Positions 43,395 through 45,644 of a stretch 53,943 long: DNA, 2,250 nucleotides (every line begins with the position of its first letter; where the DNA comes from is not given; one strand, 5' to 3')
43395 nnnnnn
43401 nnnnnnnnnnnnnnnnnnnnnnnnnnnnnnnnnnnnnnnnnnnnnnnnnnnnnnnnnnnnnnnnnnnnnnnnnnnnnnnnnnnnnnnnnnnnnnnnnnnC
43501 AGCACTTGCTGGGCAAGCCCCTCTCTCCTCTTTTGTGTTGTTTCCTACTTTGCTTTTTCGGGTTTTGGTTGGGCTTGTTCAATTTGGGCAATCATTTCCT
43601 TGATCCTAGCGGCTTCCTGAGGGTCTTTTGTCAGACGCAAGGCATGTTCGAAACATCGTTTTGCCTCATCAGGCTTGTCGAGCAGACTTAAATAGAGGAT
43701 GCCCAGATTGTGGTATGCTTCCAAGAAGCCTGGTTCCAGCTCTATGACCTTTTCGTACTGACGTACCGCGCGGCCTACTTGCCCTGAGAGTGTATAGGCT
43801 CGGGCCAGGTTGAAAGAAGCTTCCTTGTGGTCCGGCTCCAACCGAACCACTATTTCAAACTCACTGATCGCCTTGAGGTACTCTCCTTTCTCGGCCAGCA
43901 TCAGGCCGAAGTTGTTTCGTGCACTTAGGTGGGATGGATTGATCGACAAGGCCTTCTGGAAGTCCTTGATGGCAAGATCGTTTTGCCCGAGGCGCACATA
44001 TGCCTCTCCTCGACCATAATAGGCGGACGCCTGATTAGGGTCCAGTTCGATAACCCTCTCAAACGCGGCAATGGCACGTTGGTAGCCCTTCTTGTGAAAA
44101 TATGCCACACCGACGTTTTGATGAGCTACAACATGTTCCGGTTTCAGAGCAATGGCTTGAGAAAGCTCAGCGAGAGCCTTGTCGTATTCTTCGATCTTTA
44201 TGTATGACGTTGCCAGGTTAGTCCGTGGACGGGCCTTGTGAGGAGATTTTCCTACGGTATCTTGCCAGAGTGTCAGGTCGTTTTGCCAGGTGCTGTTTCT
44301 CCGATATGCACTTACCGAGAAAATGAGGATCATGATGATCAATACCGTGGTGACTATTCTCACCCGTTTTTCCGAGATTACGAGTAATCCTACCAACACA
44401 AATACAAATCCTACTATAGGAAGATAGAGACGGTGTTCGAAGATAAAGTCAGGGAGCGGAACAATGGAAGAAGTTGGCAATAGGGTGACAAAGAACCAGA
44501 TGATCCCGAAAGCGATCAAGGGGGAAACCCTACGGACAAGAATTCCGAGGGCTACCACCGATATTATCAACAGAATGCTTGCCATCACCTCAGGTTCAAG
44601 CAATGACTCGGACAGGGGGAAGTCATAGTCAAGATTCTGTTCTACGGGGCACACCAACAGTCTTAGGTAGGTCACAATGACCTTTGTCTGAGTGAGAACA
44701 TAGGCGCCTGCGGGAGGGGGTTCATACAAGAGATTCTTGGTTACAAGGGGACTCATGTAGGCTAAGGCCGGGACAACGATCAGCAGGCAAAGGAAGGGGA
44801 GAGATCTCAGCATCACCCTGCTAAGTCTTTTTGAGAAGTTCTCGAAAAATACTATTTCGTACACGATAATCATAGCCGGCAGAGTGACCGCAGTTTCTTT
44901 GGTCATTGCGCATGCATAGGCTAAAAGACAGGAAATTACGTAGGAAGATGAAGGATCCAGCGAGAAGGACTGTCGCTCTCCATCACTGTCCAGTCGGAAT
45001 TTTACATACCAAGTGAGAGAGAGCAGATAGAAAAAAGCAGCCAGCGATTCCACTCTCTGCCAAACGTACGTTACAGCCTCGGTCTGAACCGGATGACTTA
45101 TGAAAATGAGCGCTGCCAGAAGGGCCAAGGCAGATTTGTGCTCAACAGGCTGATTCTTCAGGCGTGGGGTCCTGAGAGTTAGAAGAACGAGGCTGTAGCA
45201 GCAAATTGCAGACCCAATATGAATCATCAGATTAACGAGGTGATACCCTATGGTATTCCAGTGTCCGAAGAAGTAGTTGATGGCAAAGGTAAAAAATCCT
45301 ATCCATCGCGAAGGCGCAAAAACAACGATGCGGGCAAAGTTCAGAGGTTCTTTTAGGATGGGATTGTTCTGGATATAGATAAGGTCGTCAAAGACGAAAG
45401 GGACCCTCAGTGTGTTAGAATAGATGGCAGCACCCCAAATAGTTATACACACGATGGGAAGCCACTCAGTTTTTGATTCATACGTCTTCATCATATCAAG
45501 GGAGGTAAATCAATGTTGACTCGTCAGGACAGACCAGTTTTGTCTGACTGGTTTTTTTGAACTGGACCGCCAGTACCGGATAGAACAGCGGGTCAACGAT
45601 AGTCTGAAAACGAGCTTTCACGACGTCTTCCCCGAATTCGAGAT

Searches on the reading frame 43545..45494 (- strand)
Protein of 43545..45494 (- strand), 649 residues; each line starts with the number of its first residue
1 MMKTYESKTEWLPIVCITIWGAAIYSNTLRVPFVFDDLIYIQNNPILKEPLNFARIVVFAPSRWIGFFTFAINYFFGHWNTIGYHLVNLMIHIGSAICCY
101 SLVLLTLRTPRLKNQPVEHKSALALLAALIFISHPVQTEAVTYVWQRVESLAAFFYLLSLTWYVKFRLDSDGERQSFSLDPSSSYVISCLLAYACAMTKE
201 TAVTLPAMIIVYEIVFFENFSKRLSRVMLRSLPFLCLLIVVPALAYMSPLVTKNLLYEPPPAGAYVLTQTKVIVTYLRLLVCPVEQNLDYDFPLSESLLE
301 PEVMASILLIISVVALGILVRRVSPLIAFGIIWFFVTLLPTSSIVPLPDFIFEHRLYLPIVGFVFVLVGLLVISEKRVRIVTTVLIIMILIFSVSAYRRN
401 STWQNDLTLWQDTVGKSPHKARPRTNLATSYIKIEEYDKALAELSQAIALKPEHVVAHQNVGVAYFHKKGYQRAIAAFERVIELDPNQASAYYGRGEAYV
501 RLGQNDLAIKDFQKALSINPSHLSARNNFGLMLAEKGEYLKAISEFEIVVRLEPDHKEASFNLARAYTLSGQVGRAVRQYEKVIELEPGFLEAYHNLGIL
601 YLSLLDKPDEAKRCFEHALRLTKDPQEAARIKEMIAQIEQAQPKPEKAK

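Call 3: search_protein_families(library=ncbifam, proteins=[window:43545-45494:-], max_evalue=0.001)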
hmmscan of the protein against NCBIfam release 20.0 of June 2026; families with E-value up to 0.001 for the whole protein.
window:43545-45494:- (649 aa): 32 families (the best 25 are shown)
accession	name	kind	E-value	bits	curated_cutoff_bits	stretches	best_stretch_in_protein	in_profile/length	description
NF040959.1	MamA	equivalog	8.5e-32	110.3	200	2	415-546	65-196/204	magnetosome protein MamA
TIGR02521.1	type_IV_pilW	equivalog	2.4e-28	99.3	154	3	460-548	36-124/234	type IV pilus biogenesis/stability protein PilW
TIGR02917.1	PEP_TPR_lipo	equivalog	7.8e-27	93.5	312.2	1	416-645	392-617/899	XrtA/PEP-CTERM system TPR-repeat protein PrsT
NF008391.2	PRK11189.1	equivalog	1e-20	74.4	250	2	488-577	64-153/297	lipoprotein NlpI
NF047558.1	TPR_END_plus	domain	2.2e-19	69.2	32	1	491-523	1-33/56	TPR end-of-group domain-containing protein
TIGR02552.1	LcrH_SycD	equivalog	8.9e-19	67.6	104.8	2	515-638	10-132/136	SycD/LcrH family type III secretion system chaperone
NF033762.1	social_mot_Tgl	equivalog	1.5e-18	67.1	225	2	506-640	83-217/252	social motility TPR repeat lipoprotein Tgl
NF047507.1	TPR_BatC_Lepto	exception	7.8e-18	64.7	175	1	462-529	65-136/214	TPR repeat-containing protein BatC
NF053607.1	CHU_0125_OmpA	equivalog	2.8e-14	52.6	620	1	535-642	31-137/639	CHU_0125 family OmpA-like outer membrane integrity protein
NF033758.1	gliding_GltE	equivalog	7.5e-14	51.5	225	1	407-616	140-349/411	adventurous gliding motility TPR repeat lipoprotein GltE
NF002725.1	PRK02603.1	equivalog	2.1e-13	50.6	143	1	532-604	44-119/173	photosystem I assembly protein Ycf3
NF033920.0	C39_PA2778_fam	equivalog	6.4e-13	48.7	150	1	471-552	172-253/255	PA2778 family cysteine peptidase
TIGR03939.1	PGA_TPR_OMP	equivalog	1.2e-12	47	366.65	2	395-501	94-200/800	poly-beta-1,6 N-acetyl-D-glucosamine export porin PgaA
TIGR00990.1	3a0801s09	subfamily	5.1e-11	41.9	757.25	1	436-522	346-432/615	mitochondrial import receptor subunit TOM70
NF052312.1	T9SS_PorW_SprE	equivalog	8.6e-11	41.2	250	1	462-588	111-247/716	type IX secretion system periplasmic lipoprotein PorW/SprE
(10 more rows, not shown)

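Call 4: search_protein_families(library=pfam, proteins=[window:43545-45494:-], max_evalue=0.001)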
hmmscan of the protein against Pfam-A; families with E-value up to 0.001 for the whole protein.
window:43545-45494:- (649 aa): 20 families
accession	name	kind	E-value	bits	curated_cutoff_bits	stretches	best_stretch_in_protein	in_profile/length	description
PF07719.23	TPR_2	-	3e-35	117.8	27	2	489-522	1-34/34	Tetratricopeptide repeat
PF00515.34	TPR_1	-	3.6e-34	115.6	27.8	2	489-522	1-34/34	Tetratricopeptide repeat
PF13181.12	TPR_8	-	2.3e-33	111.9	25.7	1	489-522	1-34/34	Tetratricopeptide repeat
PF13414.12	TPR_11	-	9.9e-31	105.6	26.8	4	464-503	3-42/42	TPR repeat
PF13431.12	TPR_17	-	1.7e-29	100.1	24.4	2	477-509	1-33/34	Tetratricopeptide repeat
PF13432.12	TPR_16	-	1.3e-27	96.3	32.7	4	471-521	13-63/65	Tetratricopeptide repeat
PF13424.12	TPR_12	-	8.7e-24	84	30.1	4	460-518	8-74/77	Tetratricopeptide repeat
PF13371.12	TPR_9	-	3.3e-23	81.9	35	2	465-522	5-62/73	Tetratricopeptide repeat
PF14559.12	TPR_19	-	3e-22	79.1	25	2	471-520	7-56/68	Tetratricopeptide repeat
PF13428.12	TPR_14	-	1.5e-17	62.7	23.5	0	560-599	4-43/44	Tetratricopeptide repeat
PF13174.12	TPR_6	-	1.9e-16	59.9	26.3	0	491-521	2-32/33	Tetratricopeptide repeat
PF13176.12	TPR_7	-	7.2e-14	51.1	27.9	0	593-628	1-35/36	Tetratricopeptide repeat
PF13374.12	TPR_10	-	3.9e-12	46.2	27.5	0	591-623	2-33/42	Tetratricopeptide repeat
PF12895.13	ANAPC3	-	2.1e-11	44.4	27.2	1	470-545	4-78/82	Anaphase-promoting complex, cyclosome, subunit 3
PF23914.1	TPR_CcmH_CycH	-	4e-08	33.7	42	0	485-586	46-150/158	Cytochrome c-type biogenesis protein H TPR domain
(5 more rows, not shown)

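Call 54: search_solved_structures(query=window:43548-45494:-, max_evalue=0.001)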
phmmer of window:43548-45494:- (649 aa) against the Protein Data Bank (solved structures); distinct sequences matched with E-value up to 0.001: 215 (the best 60 are shown).
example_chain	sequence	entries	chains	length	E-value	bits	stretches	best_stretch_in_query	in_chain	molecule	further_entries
9qhb_A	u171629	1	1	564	1.2e-111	377.7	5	426-601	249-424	Engineered tetratricopeptide repeat protein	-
9qhc_A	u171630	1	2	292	5.3e-51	177.3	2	430-598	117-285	Engineered tetratricopeptide repeat protein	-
8bu0_A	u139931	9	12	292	6.6e-47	163.8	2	457-602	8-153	Consensus tetratricopeptide repeat protein | Crystal structure of an 8-repeat consensus TPR superhelix with Zinc. | Monomer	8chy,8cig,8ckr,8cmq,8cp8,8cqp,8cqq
7yeh_B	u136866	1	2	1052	3.8e-38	134.8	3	435-599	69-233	UDP-N-acetylglucosamine--peptide N-acetylglucosaminyltransferase 110 kDa subunit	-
7yea_A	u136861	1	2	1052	3.8e-38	134.8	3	471-599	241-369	UDP-N-acetylglucosamine--peptide N-acetylglucosaminyltransferase 110 kDa subunit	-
7ntf_A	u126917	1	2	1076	4.2e-38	134.7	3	435-599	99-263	Isoform 1 of UDP-N-acetylglucosamine--peptide N-acetylglucosaminyltransferase 110 kDa subu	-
7y4i_A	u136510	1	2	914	5.4e-34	121.1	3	474-630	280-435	Probable UDP-N-acetylglucosamine--peptide N-acetylglucosaminyltransferase SPINDLY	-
8dtf_A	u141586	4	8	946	7e-34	120.7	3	474-630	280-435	Probable UDP-N-acetylglucosamine--peptide N-acetylglucosaminyltransferase SPINDLY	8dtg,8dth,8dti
1w3b_A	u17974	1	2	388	1.6e-33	119.6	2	437-599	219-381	UDP-N-ACETYLGLUCOSAMINE--PEPTIDE N-ACETYLGLUCOSAMINYLTRANSFERASE 110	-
6eou_A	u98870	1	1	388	5.6e-33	117.7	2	437-599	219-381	UDP-N-acetylglucosamine--peptide N-acetylglucosaminyltransferase 110 kDa subunit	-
7obi_A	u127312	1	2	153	7e-25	91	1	458-599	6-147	CTPR-rv4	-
8ch0_A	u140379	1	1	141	2.9e-22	82.3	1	457-588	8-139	Consensus tetratricopeptide repeat protein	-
3kd7_A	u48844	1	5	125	3e-22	82.3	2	460-532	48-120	CTPR390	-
2fo7_A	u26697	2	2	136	3.2e-22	82.2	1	457-588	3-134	SYNTHETIC CONSENSUS TPR PROTEIN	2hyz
9gzg_A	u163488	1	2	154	7.3e-21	77.7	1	457-598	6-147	Engineered CTPR protein with glutamic acids for conductivity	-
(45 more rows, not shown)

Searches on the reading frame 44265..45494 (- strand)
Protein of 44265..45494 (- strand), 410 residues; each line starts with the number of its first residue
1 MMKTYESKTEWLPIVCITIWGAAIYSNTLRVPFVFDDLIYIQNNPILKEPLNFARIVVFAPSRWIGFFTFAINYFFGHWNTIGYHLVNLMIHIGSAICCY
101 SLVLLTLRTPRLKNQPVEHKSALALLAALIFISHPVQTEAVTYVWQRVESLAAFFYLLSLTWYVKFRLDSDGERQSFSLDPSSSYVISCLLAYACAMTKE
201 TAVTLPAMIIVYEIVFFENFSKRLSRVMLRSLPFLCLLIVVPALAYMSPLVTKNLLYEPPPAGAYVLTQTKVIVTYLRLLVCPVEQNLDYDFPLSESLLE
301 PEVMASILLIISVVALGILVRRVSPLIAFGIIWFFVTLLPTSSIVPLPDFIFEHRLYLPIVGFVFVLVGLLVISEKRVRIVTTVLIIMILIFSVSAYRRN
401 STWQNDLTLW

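Call 55: search_protein_families(library=pfam, proteins=[window:44265-45494:-], max_evalue=1)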
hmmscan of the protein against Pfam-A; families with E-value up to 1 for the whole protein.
window:44265-45494:- (410 aa): 0 families
